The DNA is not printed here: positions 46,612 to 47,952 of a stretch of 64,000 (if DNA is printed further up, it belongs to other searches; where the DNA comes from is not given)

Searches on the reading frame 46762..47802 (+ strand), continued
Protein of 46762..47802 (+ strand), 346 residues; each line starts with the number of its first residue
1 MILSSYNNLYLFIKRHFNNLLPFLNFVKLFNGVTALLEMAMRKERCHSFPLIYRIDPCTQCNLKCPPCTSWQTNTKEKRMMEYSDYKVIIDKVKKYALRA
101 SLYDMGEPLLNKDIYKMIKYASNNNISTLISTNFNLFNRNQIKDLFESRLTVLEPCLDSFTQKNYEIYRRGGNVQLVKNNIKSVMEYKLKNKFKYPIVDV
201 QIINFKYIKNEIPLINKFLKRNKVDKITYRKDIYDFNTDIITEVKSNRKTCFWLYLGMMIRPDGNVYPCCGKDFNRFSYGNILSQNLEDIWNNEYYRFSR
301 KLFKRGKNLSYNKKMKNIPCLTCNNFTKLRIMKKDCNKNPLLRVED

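Call 33: search_solved_structures(query=window:46762-47802:+, max_evalue=0.001, show_alignments=1)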
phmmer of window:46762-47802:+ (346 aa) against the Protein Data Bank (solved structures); distinct sequences matched with E-value up to 0.001: 4.
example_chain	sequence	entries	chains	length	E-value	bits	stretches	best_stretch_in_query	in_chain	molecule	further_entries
4m7t_A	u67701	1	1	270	2.4e-10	43.6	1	259-326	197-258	BtrN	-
4m7s_A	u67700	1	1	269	3.4e-10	43.1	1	259-326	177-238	BtrN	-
7tol_A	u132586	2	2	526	7.4e-07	32.1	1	49-181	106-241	glycerol dibiphytanyl glycerol tetraether - macrocyclic archaeol synthase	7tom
5v1q_A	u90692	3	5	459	0.0006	22.6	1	41-167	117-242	Radical SAM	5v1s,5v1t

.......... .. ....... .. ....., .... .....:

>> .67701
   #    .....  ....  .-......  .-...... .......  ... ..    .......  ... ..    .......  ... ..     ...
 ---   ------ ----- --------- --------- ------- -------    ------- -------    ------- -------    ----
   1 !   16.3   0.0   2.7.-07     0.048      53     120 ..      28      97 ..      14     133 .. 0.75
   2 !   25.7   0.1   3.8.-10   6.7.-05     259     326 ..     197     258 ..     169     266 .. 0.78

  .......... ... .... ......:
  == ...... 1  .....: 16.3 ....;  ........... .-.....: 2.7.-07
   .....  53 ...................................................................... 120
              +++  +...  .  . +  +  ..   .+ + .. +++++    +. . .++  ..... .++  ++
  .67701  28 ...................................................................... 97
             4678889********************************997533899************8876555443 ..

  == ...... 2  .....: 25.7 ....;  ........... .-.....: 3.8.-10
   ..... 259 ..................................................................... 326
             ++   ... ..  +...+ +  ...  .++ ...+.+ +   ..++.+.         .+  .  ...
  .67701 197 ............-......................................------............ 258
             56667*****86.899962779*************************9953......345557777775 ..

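Call 37: find_encoding_contigs(protein=P0056, flank=5000, max_places=1)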
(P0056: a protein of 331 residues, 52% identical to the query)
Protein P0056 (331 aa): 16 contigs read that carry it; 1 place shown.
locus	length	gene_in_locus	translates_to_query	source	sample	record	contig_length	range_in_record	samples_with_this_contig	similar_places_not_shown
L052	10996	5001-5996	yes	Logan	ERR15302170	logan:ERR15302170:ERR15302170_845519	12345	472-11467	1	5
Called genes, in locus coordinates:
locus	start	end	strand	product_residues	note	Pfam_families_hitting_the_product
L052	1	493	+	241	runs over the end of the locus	PF13489:Methyltransf_23 (weak), PF08241:Methyltransf_11, PF08242:Methyltransf_12 (weak), PF13649:Methyltransf_25 (weak), PF13847:Methyltransf_31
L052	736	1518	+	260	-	PF05050:Methyltransf_21 (weak)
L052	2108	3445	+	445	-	PF03062:MBOAT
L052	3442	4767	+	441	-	-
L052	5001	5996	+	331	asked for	PF04055:Radical_SAM, PF13186:SPASM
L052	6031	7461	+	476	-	-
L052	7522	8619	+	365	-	PF09314:DUF1972, PF13439:Glyco_transf_4, PF13579:Glyco_trans_4_4, PF00534:Glycos_transf_1, PF13692:Glyco_trans_1_4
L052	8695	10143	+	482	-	PF13727:CoA_binding_3, PF02397:Bac_transf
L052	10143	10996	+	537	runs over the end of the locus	PF00515:TPR_1 (weak), PF07719:TPR_2 (weak), PF13432:TPR_16 (weak), PF12895:ANAPC3 (weak), PF14559:TPR_19, PF14559:TPR_19, PF13432:TPR_16, PF00515:TPR_1, +28 more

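Call 38: find_encoding_contigs(protein=P0008, flank=5000, max_places=1)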
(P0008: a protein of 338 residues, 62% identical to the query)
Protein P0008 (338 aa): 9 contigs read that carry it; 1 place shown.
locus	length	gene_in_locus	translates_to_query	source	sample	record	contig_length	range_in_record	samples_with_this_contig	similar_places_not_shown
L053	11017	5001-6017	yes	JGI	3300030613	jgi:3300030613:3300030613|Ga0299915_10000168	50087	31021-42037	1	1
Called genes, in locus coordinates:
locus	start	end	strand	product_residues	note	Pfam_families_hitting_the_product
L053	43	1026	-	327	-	PF01073:3Beta_HSD, PF01370:Epimerase, PF02719:Polysacc_synt_2, PF04321:RmlD_sub_bind, PF16363:GDP_Man_Dehyd, PF07993:NAD_binding_4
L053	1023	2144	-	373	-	PF09314:DUF1972, PF13439:Glyco_transf_4, PF00534:Glycos_transf_1, PF13692:Glyco_trans_1_4, PF13524:Glyco_trans_1_2 (weak)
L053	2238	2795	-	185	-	PF13489:Methyltransf_23, PF13847:Methyltransf_31, PF08241:Methyltransf_11, PF08242:Methyltransf_12, PF13649:Methyltransf_25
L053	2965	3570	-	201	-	PF13489:Methyltransf_23 (weak), PF08241:Methyltransf_11 (weak)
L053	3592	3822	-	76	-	-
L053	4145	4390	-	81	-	-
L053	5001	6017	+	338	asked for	PF04055:Radical_SAM, PF13186:SPASM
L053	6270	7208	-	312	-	PF01073:3Beta_HSD, PF01370:Epimerase, PF02719:Polysacc_synt_2, PF04321:RmlD_sub_bind, PF05368:NmrA (weak), PF13460:NAD_binding_10, PF16363:GDP_Man_Dehyd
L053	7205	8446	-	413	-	PF13439:Glyco_transf_4, PF13579:Glyco_trans_4_4 (weak), PF00534:Glycos_transf_1, PF13692:Glyco_trans_1_4, PF13524:Glyco_trans_1_2 (weak)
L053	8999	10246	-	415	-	PF04932:Wzy_C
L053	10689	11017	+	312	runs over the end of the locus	PF00535:Glycos_transf_2, PF10111:Glyco_tranf_2_2 (weak), PF13641:Glyco_tranf_2_3, PF13712:Glyco_tranf_2_5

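Call 39: find_encoding_contigs(protein=P0047, flank=5000, max_places=1)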
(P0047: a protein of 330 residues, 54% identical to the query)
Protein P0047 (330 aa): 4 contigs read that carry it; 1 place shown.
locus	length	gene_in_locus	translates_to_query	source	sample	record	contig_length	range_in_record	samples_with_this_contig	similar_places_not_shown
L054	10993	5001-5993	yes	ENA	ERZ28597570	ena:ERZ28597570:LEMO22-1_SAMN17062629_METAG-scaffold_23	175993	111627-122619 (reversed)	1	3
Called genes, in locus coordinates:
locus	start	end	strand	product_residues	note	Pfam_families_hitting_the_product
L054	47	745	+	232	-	PF18896:SLT_3 (faint), PF01464:SLT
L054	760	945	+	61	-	-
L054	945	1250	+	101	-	-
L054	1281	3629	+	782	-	PF00317:Ribonuc_red_lgN, PF02867:Ribonuc_red_lgC, PF12637:TSCPD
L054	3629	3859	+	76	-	PF04071:zf-like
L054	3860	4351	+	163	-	-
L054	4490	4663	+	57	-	PF09723:Zn_ribbon_8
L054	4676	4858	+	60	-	-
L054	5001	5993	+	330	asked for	PF04055:Radical_SAM (weak), PF13186:SPASM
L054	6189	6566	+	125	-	-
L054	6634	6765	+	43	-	-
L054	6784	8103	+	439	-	PF01555:N6_N4_Mtase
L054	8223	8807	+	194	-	-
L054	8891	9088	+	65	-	-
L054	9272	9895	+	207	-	-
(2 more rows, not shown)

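Call 61: search_protein_families(library=padloc, proteins=[window:46762-47802:+], max_evalue=0.01)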
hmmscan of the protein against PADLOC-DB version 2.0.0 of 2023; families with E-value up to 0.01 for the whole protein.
window:46762-47802:+ (346 aa): 2 families
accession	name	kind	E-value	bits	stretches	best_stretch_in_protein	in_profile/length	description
PDLC02904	pVip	-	9.6e-10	36.4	1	58-193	10-145/262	Viperins associated with kinases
PDLC02903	pVip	-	2.5e-09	35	1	59-187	8-131/257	Viperins not associated with kinases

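Call 62: search_protein_families(library=phrogs, proteins=[window:46762-47802:+], max_evalue=0.01)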
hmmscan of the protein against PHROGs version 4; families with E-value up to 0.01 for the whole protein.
window:46762-47802:+ (346 aa): 2 families
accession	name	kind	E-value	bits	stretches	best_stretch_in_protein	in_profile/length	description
phrog_21308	-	other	9e-13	48.2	1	59-250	421-614/735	radical SAM domain-containing protein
phrog_2076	-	moron, auxiliary metabolic gene and host takeover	0.0023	18.5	1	60-201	40-179/247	QueE-like radical SAM domain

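Call 63: predict_structure(alignment_id=A3)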
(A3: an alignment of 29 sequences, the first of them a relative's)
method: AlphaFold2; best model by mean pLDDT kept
length: 346 residues; sequences in the alignment: 29
mean_pLDDT: 91.4   pTM: 0.90
mean pLDDT of the five models: 91.4, 90.7, 90.7, 89.9, 89.9
residues with pLDDT >= 90: 272; 70-90: 44; 50-70: 18; < 50: 12
segments of 3 or more residues with pLDDT < 50: 1-4, 241-244, 343-346
pLDDT, mean of each block of 10 residues (from residue 1): 63 90 97 97 97 97 90 91 99 98 95 98 98 96 98 97 95 98 99 98 91 98 95 69 58 95 91 85 98 98 96 94 90 82 48
secondary structure, 60 per line:
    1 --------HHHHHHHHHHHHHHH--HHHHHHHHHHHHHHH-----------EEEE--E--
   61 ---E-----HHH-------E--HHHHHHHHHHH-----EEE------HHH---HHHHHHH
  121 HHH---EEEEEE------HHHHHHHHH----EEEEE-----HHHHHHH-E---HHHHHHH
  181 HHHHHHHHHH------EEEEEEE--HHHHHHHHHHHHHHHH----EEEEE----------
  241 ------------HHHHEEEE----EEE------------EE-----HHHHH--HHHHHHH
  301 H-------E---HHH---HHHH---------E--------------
elements in order: H9-23 H26-40 E52-55 H83-93 E99-101 H114-123 E127-132 H139-147 E152-156 H162-168 H174-190 E197-203 H206-221 E226-230 H253-256 E257-260 E265-267 H287-291 H294-301 H319-322

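Call 65: fold_search(model_id=the predicted structure, library=pdb)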
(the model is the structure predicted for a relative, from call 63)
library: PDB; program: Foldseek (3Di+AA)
matches with E <= 10: 1325; with E <= 0.001: 113
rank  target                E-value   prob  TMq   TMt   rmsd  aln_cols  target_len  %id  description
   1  5v1q_A                3.8e-14  1.00  0.61  0.50   7.0       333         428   18  Crystal structure of Streptococcus suis SuiB (released 2017-08-30)
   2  5v1s_A                5.4e-14  1.00  0.61  0.51   7.4       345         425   19  Crystal structure of Streptococcus suis SuiB bound to S-adenosylmethionine (released 2017-08-30)
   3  5v1s_B                1.4e-13  1.00  0.60  0.50  11.1       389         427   18  Crystal structure of Streptococcus suis SuiB bound to S-adenosylmethionine (released 2017-08-30)
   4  5v1t_A                2.3e-13  1.00  0.59  0.47   9.7       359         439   16  Crystal structure of Streptococcus suis SuiB bound to precursor peptide SuiA (released 2017-08-30)
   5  5v1q_B                2.8e-13  1.00  0.61  0.49  11.8       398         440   17  Crystal structure of Streptococcus suis SuiB (released 2017-08-30)
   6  4m7t                  7.3e-13  1.00  0.48  0.65   6.2       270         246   19  Crystal structure of BtrN in complex with AdoMet and 2-DOIA (released 2013-10-02)
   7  7vob                  3.8e-11  1.00  0.52  0.54   5.4       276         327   14  The crystal structure of a Radical SAM Enzyme BlsE involved in the Biosynthesis of Blasticidin S (released 2022-05-04)
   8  5why_B                1.9e-10  1.00  0.53  0.44   8.1       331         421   18  Structural Insights into Thioether Bond Formation in the Biosynthesis of Sactipeptides (released 2017-07-26)
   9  6efn                  4.8e-10  1.00  0.54  0.49   6.0       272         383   17  Structure of a RiPP maturase, SkfB (released 2018-10-24)
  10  4k37_A                5.8e-10  1.00  0.56  0.53   7.2       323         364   14  Native anSMEcpe with bound AdoMet (released 2013-05-08)
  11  4m7s                  6.9e-10  1.00  0.47  0.72   5.4       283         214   18  Crystal structure of SeMet BtrN in an OPEN conformation (released 2013-10-02)
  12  5wgg_A                7.8e-10  1.00  0.53  0.43   7.4       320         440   18  Structural Insights into Thioether Bond Formation in the Biosynthesis of Sactipeptides (released 2017-07-26)
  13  4k36_B                8.8e-10  1.00  0.52  0.50   7.7       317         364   16  His6 tagged anSMEcpe with bound AdoMet (released 2013-05-08)
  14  4k37_B                8.8e-10  1.00  0.54  0.51   8.9       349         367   15  Native anSMEcpe with bound AdoMet (released 2013-05-08)
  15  5why_A                8.8e-10  1.00  0.53  0.44   8.5       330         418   18  Structural Insights into Thioether Bond Formation in the Biosynthesis of Sactipeptides (released 2017-07-26)
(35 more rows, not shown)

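Call 66: find_related_loci(query=A3, collection=viral_contigs, flank=5000)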
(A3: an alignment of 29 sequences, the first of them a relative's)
Query A3 (346 aa) in viral_contigs; peptide patterns used: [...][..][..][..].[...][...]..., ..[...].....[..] (x = any residue, [..] = any of these).
41 stretches matched a pattern; 11 encode a relative of the query (tblastn E <= 1e-3); 11 distinct loci.
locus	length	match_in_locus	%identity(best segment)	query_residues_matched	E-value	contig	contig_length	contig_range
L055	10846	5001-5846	23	50-327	6e-15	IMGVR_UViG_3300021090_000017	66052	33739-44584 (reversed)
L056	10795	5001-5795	27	50-306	8e-15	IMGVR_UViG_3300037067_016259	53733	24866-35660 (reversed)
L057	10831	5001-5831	27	50-307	3e-14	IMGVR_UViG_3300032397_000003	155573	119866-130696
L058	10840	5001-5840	23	50-326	8e-11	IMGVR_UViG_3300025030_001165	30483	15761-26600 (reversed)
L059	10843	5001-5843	26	50-311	1e-10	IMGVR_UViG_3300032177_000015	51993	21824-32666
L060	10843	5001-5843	26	50-311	1e-10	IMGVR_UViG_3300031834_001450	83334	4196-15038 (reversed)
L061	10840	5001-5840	22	50-326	2e-10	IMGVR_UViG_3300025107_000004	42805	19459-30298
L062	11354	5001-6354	28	50-330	4e-10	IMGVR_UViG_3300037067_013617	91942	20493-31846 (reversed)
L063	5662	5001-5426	27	50-186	1e-8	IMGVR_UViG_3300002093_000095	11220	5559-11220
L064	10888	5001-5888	21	50-343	3e-8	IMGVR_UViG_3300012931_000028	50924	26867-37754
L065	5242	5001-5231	34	50-125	2e-6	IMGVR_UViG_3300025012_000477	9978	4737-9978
